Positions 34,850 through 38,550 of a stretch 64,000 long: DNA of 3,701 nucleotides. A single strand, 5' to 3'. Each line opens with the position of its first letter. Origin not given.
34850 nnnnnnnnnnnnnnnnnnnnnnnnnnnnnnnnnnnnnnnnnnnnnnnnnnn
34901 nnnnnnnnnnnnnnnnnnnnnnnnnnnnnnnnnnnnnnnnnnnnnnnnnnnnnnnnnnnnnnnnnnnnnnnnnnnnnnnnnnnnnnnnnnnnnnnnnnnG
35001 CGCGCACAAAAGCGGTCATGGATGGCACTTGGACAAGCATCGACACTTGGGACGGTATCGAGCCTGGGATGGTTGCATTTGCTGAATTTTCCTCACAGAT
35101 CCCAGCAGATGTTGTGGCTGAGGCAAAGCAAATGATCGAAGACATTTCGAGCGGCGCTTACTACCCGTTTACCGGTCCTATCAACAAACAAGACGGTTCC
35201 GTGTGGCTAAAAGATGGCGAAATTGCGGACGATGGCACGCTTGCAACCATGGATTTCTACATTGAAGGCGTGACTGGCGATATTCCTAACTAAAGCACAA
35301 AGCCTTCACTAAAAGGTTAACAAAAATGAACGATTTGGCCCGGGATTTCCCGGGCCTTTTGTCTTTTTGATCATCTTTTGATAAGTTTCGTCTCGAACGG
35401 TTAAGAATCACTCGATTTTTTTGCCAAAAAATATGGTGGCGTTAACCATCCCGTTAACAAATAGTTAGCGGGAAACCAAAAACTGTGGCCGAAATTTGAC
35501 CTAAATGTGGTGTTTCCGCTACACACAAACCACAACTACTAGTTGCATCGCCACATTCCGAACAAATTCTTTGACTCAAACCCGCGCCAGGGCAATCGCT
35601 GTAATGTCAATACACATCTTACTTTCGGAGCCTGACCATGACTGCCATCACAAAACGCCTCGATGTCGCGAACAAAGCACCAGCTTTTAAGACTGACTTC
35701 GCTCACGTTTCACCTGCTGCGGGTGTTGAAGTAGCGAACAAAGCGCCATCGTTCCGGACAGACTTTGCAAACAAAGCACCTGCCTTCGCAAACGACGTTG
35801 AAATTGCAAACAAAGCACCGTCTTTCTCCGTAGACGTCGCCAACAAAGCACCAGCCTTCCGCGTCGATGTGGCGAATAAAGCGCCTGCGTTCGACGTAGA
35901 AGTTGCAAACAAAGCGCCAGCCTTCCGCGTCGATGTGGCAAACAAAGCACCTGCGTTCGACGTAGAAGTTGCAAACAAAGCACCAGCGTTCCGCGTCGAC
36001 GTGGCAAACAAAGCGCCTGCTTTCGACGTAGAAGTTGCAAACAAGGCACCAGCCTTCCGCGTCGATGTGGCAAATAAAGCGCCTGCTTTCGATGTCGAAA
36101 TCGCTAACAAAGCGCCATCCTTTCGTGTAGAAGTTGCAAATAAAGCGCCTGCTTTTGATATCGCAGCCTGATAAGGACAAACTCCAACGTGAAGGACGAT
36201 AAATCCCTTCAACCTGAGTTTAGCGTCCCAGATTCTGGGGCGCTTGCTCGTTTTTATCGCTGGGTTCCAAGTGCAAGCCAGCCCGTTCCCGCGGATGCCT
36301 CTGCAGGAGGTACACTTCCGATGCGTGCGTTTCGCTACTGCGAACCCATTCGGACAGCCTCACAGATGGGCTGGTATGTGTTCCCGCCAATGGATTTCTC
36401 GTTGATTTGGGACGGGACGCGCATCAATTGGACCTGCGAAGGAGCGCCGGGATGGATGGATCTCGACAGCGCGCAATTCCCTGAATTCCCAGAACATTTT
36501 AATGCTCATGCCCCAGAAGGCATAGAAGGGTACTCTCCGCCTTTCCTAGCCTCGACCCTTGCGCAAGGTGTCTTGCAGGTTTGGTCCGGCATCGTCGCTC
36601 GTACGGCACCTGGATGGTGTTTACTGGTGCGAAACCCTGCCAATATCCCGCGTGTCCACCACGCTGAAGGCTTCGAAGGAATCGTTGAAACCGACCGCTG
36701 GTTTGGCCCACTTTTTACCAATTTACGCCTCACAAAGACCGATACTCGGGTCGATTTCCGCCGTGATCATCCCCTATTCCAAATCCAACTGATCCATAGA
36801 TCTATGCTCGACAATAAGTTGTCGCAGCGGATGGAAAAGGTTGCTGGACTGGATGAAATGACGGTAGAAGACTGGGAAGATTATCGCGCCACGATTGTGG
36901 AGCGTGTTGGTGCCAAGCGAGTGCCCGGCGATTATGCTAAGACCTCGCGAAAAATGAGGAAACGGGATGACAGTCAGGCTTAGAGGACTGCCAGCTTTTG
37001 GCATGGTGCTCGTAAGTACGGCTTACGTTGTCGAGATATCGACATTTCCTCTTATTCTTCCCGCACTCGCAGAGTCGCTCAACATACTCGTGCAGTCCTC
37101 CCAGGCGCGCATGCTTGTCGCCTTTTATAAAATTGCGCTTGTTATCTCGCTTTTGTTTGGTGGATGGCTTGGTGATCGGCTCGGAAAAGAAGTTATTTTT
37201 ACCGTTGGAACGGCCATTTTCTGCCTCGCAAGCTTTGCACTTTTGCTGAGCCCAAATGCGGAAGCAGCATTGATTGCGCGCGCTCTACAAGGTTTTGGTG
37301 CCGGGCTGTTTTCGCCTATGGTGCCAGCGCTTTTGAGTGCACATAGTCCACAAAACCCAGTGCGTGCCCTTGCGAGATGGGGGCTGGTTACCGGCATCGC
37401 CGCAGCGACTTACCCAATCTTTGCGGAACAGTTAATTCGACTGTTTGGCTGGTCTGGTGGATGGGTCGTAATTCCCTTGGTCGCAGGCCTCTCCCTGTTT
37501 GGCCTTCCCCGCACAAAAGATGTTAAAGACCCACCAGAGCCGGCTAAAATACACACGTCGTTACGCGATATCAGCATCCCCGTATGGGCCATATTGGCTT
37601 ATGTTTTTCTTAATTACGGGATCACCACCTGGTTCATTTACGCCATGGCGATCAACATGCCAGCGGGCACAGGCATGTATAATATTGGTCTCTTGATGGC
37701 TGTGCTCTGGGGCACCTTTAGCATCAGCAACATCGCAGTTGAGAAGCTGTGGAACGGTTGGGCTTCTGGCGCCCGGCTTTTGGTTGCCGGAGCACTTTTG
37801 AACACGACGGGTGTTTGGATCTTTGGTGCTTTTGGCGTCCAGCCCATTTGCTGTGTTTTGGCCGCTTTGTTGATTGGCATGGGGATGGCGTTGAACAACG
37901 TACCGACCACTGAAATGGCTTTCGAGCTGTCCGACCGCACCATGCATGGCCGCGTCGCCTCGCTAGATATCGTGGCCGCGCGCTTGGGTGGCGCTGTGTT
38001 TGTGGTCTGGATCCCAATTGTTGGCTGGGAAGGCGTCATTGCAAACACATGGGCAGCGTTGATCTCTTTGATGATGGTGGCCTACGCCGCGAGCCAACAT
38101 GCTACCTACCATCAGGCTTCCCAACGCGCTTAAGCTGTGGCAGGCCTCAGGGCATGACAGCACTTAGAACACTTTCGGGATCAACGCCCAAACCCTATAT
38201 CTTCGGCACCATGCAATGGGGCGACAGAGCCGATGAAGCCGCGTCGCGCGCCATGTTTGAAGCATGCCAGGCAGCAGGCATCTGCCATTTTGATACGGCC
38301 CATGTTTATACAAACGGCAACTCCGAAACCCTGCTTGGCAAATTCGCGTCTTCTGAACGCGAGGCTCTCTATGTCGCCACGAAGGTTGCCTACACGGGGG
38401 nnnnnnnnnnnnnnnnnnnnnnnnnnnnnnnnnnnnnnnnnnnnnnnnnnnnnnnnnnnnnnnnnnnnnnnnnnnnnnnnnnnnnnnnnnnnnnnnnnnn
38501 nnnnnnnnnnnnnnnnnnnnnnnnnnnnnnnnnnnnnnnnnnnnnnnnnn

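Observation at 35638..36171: Gene built from 14 tandem ANKAP[AS]F units kept intact by purifying selection: candidate multi-core precursor peptide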

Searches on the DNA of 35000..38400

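Call 40: search_rna_families(source=window, start=35000, end=38400, threshold=evalue, max_evalue=1)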
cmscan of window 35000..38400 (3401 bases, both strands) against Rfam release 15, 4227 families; matches with E-value up to 1: 1.
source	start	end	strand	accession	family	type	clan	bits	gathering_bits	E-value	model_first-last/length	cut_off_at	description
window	35311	35375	+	RF02606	AbsR28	Gene; sRNA;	-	18.9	50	0.46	1-180/180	no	Acinetobacter sRNA 28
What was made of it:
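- Tried and rejected: (3) Riboswitch or sRNA upstream: Rfam at E <= 1 gave only a chance hit (call 40).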

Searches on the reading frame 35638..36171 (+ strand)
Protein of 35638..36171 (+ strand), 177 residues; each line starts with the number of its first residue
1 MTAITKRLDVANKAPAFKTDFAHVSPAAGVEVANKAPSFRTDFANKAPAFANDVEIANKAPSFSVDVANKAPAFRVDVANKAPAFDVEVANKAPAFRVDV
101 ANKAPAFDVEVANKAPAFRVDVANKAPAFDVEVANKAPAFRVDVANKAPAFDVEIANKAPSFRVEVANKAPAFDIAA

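Call 4: search_protein_families(library=pfam, proteins=[window:35638-36171:+], max_evalue=0.1)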
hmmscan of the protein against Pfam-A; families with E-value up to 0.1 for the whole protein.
window:35638-36171:+ (177 aa): 8 families
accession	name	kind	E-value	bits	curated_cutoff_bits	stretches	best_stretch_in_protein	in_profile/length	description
PF03484.21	B5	-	0.0002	21.9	28.6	0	70-81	43-54/67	tRNA synthetase B5 domain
PF11514.14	DUF3219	-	0.0007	20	25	0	84-102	47-65/94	Protein of unknown function (DUF3219)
PF18140.6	PCC_BT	-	0.0031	18.1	23.5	0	85-166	34-111/126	Propionyl-coenzyme A carboxylase BT domain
PF08827.16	DUF1805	-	0.0056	17.3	29.5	0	84-102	4-24/64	Domain of unknown function (DUF1805)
PF25830.1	Ig_NFAM1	-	0.0084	16.9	27.2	0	133-163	4-34/105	NFAM1 immunoglobin domain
PF07955.17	DUF1687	-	0.014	16.3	27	0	108-108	61-61/128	Protein of unknown function (DUF1687)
PF21223.3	TPPII_Ig-like-1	-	0.016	15.9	27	0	56-100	71-114/117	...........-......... II, first Ig-like domain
PF11354.13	DUF3156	-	0.065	13.6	23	0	23-40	120-137/161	Protein of unknown function (DUF3156)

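Call 5: search_protein_families(library=ncbifam, proteins=[window:35638-36171:+], max_evalue=0.1)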
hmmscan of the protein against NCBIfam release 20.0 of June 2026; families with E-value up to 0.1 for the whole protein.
window:35638-36171:+ (177 aa): 1 family
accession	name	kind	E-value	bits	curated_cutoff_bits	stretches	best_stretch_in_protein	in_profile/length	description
NF012005.0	PRK15461.1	equivalog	0.00017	20.9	348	0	50-82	220-252/298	sulfolactaldehyde 3-reductase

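Call 8: find_homologous_proteins(query=window:35638-36171:+, max_evalue=0.001)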
Query window:35638-36171:+ (177 aa): 1 proteins with E <= 0.001 among 8000 candidates.
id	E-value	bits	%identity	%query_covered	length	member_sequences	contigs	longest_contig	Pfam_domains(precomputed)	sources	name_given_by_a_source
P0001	3.4e-11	61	49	50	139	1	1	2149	-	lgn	-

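Call 14: find_encoding_contigs(protein=P0001, flank=5000, max_places=3)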
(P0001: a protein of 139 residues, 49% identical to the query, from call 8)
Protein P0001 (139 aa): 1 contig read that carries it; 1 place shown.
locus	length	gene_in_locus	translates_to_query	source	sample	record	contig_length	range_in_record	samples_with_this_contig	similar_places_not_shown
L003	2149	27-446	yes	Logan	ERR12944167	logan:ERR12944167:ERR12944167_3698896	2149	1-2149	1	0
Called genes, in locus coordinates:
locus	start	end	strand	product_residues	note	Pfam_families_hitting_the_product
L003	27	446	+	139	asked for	-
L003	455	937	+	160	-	-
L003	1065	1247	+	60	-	-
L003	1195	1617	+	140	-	PF07690:MFS_1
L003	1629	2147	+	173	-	?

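Call 35: search_protein_families(library=padloc, proteins=[window:35638-36171:+], max_evalue=0.01)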
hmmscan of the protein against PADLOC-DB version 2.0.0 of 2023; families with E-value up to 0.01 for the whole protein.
window:35638-36171:+ (177 aa): 0 families
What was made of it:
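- On Known anti-phage defence systems: No hits for any of the three operon proteins (call 35).
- Tried and rejected: PADLOC gave nothing (call 35).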

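Call 44: search_protein_representatives(protein=window:35638-36171:+)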
Query: 177 residues. Proteins with E-value up to 0.001 (for the whole library): 249; up to 1e-10: 46; up to 1e-30: 5. The best 150 are listed.
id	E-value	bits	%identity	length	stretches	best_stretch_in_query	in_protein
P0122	6.8e-42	159.0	28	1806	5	52-176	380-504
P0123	3.1e-40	153.6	33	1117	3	58-173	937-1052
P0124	1.1e-39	151.7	44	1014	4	60-176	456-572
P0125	1.4e-36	141.7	51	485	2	33-172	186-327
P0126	1.5e-35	138.4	17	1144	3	54-172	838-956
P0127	5.2e-28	113.9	25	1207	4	13-172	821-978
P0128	1.4e-26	109.2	29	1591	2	55-147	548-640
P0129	3.9e-26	107.8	24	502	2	54-159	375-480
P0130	1.3e-21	93.1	40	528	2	44-170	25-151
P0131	7.6e-21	90.6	30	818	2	25-168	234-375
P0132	1.2e-20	89.9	29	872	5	59-169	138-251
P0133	1.9e-19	86.1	29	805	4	59-169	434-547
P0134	2.2e-19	85.8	30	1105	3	70-164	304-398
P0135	2.5e-19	85.7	30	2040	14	18-123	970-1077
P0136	1.0e-18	83.7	31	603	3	58-173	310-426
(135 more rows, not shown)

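Call 53: predict_structure(protein=window:35638-36171:+)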
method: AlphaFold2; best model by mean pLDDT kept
length: 177 residues; sequences in the alignment: 1
mean_pLDDT: 63.7   pTM: 0.63
mean pLDDT of the five models: 63.7, 61.0, 57.0, 53.0, 51.7
residues with pLDDT >= 90: 0; 70-90: 61; 50-70: 78; < 50: 38
segments of 3 or more residues with pLDDT < 50: 1-9, 11-14, 20-27, 44-52
pLDDT, mean of each block of 10 residues (from residue 1): 40 50 48 50 47 52 55 64 65 71 73 74 76 76 77 77 78 78
secondary structure, 60 per line:
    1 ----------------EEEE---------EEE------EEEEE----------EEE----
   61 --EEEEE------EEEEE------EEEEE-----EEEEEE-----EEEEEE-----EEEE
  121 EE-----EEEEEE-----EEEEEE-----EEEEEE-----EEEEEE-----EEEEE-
elements in order: E17-20 E30-32 E39-43 E54-56 E63-67 E74-78 E85-89 E95-100 E106-111 E117-122 E128-133 E139-144 E150-155 E161-166 E172-176
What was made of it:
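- On 11-mer amphipathic-helix repeat proteins (LEA group 3, apolipoprotein-like) and RTX beta-roll repeats: AF2 predicts strands, not helices (call 53).
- AF2 gives the window protein a regular beta-strand pattern with moderate confidence (call 53). The AF2 single-sequence model has a strand every 11 residues (AFRVDV / AFDVEV) and ANKAP loops. pLDDT is 71-78 over the regular part and pTM is 0.63 (call 53).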

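Call 56: fold_search(model_id=the predicted structure, library=pdb)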
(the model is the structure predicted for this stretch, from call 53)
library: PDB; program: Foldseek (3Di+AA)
matches with E <= 10: 29; with E <= 0.001: 0
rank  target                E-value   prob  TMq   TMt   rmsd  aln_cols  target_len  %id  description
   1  3ljy_B                7.5e-01  0.13  0.25  0.20  12.5       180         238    9  Crystal structure of putative adhesin (YP_001304413.1) from Parabacteroides distasonis ATCC 8503 at 2.41 A resolution (released 2010-03-02)
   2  3lyc_F                1.6e+00  0.08  0.25  0.20  11.7       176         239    7  Crystal structure of Putative pectinase (YP_001304412.1) from Parabacteroides distasonis ATCC 8503 at 2.30 A resolutio (released 2010-03-16)
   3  3jqy_B                2.1e+00  0.06  0.22  0.19  11.4       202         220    6  Crystal Structure of the polySia specific acetyltransferase NeuO (released 2010-08-18)
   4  3lyc_L                2.6e+00  0.11  0.34  0.27  10.0       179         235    8  Crystal structure of Putative pectinase (YP_001304412.1) from Parabacteroides distasonis ATCC 8503 at 2.30 A resolutio (released 2010-03-16)
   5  5keh                  3.3e+00  0.07  0.33  0.26  10.8       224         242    9  Truncated hemolysin A from P. mirabilis at 2.0 Angstroms resolution crystallized in a high salt condition (released 2017-03-22)
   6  3ljy_A                3.5e+00  0.06  0.26  0.21  12.8       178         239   10  Crystal structure of putative adhesin (YP_001304413.1) from Parabacteroides distasonis ATCC 8503 at 2.41 A resolution (released 2010-03-02)
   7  6fm2_B                4.1e+00  0.08  0.26  0.29   8.9       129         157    8  CARP domain of mouse cyclase-associated protein 1 (CAP1) bound to ADP-actin (released 2018-05-16)
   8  3lyc_N                4.1e+00  0.04  0.25  0.21  11.3       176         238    7  Crystal structure of Putative pectinase (YP_001304412.1) from Parabacteroides distasonis ATCC 8503 at 2.30 A resolutio (released 2010-03-16)
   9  1k4z_A                4.3e+00  0.04  0.23  0.26  12.2       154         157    8  C-terminal Domain of Cyclase Associated Protein (released 2002-03-13)
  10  6pyk                  5.1e+00  0.05  0.31  0.25  10.9       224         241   10  P. mirabilis hemolysin A mutant - F80L (released 2020-08-05)
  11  3lyc_B                5.1e+00  0.02  0.24  0.19  12.6       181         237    6  Crystal structure of Putative pectinase (YP_001304412.1) from Parabacteroides distasonis ATCC 8503 at 2.30 A resolutio (released 2010-03-16)
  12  9u4u_A                5.3e+00  0.01  0.13  0.14  17.0       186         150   10  Structure of the functional amyloid FapC from Pseudomonas sp.UK4 (released 2025-08-06)
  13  5awg_F                5.6e+00  0.01  0.20  0.12  17.2       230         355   12  Crystal structure of Hg-bound SufB-SufC-SufD complex from Escherichia coli (released 2015-11-11)
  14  3lyc_A                6.0e+00  0.04  0.32  0.25   9.2       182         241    6  Crystal structure of Putative pectinase (YP_001304412.1) from Parabacteroides distasonis ATCC 8503 at 2.30 A resolutio (released 2010-03-16)
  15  3jqy_C                6.3e+00  0.01  0.18  0.15  11.9       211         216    5  Crystal Structure of the polySia specific acetyltransferase NeuO (released 2010-08-18)
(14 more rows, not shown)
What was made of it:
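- Its non-significant structural neighbours are all beta-helices (call 56). Foldseek finds nothing significant (E >= 0.75, call 56).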

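Call 59: list_cluster_members(proteins=[window:35638-36171:+, window:36189-36983:+, window:36967-38133:+])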
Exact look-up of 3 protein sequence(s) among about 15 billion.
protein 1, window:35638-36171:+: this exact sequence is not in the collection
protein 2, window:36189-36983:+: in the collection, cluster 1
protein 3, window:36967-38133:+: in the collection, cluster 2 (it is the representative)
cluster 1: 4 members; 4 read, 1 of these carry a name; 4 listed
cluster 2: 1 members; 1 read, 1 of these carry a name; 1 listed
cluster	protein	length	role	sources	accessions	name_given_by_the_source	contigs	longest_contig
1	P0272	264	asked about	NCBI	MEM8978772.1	MAG: DUF6065 family protein [Pseudomonadota bacterium]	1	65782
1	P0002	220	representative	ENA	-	-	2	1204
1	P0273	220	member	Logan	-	-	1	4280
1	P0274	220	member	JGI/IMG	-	-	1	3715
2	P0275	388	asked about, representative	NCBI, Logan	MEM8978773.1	MAG: MFS transporter [Pseudomonadota bacterium]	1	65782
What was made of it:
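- Checked: Caveat: the window comes from a metagenome-assembled genome (call 59), so the exact copy number of a 33/66-nt array could be mis-assembled.
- The exact ORF product is absent from the 15-billion-protein collection, although its two neighbours are annotated (call 59).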
